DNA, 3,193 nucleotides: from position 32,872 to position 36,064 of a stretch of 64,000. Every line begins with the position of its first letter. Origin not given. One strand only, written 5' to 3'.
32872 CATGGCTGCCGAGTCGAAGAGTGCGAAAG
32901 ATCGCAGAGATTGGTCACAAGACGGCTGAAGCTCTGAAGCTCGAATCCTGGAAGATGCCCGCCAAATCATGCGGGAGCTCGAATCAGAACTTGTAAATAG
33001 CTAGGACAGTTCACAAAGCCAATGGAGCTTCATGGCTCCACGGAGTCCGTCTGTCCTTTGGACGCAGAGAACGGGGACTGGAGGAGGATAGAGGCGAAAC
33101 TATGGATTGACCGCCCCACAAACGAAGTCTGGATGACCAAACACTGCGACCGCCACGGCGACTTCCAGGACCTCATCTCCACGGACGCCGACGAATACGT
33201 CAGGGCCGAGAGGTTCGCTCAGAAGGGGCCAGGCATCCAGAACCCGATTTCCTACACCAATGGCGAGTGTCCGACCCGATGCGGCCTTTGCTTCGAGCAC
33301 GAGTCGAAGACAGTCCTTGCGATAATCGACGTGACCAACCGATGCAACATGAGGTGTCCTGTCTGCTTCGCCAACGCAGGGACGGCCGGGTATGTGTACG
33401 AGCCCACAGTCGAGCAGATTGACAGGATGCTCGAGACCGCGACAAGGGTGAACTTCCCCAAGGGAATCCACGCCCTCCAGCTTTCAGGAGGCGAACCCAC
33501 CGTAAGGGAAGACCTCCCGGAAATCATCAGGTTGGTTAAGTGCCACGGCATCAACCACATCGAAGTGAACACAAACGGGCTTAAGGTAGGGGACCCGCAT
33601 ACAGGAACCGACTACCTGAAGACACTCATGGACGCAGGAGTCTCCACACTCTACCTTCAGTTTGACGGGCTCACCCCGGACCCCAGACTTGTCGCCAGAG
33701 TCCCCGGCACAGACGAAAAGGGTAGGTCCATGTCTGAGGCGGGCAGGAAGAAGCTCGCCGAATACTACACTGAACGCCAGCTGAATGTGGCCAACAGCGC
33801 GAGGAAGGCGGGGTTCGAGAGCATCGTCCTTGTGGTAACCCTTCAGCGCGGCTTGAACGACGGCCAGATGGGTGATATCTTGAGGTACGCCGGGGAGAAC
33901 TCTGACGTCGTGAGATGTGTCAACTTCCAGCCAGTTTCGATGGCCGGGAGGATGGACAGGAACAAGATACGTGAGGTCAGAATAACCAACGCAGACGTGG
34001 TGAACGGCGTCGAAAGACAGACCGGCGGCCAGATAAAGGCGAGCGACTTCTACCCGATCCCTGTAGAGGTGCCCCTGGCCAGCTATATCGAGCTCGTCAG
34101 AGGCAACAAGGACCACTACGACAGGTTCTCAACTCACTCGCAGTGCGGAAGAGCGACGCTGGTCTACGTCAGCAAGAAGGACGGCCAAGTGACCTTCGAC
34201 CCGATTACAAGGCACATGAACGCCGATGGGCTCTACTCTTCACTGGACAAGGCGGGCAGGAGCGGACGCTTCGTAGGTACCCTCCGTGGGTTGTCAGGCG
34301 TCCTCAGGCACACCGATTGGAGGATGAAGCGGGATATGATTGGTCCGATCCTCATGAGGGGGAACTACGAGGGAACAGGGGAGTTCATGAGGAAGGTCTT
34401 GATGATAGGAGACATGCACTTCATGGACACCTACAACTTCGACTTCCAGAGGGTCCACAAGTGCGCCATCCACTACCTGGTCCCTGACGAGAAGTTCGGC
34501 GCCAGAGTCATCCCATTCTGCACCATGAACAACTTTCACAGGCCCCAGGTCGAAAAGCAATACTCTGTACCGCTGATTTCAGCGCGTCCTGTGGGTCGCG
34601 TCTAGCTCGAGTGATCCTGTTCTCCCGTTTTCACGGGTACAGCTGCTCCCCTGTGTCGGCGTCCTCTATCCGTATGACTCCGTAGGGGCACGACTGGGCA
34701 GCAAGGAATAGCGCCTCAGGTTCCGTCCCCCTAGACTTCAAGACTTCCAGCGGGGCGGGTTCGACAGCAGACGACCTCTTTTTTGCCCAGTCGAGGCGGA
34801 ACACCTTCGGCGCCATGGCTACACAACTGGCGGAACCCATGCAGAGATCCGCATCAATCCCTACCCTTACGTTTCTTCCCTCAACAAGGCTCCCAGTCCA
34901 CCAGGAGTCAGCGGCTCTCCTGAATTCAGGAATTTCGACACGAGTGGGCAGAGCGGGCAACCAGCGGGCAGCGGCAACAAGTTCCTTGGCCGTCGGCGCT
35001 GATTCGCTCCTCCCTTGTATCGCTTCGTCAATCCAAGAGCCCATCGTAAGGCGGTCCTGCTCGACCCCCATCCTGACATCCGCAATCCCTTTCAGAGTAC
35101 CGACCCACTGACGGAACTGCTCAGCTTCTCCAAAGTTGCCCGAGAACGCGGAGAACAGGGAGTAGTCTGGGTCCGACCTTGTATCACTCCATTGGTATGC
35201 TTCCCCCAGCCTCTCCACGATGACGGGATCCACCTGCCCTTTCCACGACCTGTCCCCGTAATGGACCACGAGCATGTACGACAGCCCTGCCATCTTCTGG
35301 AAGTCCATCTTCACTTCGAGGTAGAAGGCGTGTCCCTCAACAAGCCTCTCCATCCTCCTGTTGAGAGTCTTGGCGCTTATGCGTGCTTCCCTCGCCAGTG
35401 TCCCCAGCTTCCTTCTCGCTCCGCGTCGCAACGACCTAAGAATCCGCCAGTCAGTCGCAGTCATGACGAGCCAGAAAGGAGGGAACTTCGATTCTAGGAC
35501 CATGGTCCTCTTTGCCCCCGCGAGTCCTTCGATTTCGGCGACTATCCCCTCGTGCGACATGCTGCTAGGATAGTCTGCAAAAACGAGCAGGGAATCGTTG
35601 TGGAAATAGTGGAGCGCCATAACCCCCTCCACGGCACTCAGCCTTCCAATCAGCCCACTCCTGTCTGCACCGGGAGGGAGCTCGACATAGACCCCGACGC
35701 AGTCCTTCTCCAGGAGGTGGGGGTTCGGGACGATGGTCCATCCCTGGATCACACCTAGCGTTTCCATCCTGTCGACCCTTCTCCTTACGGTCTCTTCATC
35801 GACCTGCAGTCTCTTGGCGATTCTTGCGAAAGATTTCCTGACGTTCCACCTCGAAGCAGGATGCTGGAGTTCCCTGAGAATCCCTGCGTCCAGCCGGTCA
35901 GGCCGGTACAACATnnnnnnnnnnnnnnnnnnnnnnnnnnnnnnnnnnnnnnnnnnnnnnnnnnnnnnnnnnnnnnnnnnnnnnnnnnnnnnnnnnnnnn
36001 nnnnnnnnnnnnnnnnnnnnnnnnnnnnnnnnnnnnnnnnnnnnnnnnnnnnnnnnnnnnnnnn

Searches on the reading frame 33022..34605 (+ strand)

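Call 39: search_protein_families(library=pfam, proteins=[window:33022-34605:+], max_evalue=0.00001)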
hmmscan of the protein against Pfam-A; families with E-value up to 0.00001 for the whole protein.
window:33022-34605:+ (527 aa): 2 families
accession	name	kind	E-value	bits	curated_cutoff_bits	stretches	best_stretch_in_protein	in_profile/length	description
PF04055.27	Radical_SAM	-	1.1e-21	78.2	29.5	1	104-289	3-165/166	Radical SAM superfamily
PF23545.1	Zn_ribbon_HMPTM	-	1.5e-08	34.5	27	1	4-53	2-44/45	HMPTM N-terminal zinc ribbon domain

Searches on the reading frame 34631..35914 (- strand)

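Call 39: search_protein_families(library=pfam, proteins=[window:34631-35914:-], max_evalue=0.00001)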
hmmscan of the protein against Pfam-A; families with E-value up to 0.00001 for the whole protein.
window:34631-35914:- (427 aa): 3 families
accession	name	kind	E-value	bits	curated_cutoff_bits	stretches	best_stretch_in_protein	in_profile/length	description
PF13404.12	HTH_AsnC-type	-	9.4e-15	54.6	27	2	6-51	2-42/42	AsnC-type helix-turn-helix domain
PF13412.12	HTH_24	-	1.2e-12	47.6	21.9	0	151-193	1-43/48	Winged helix-turn-helix DNA-binding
PF13459.11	Fer4_15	-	5.4e-06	27.5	22.4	0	351-416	1-66/66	4Fe-4S single cluster domain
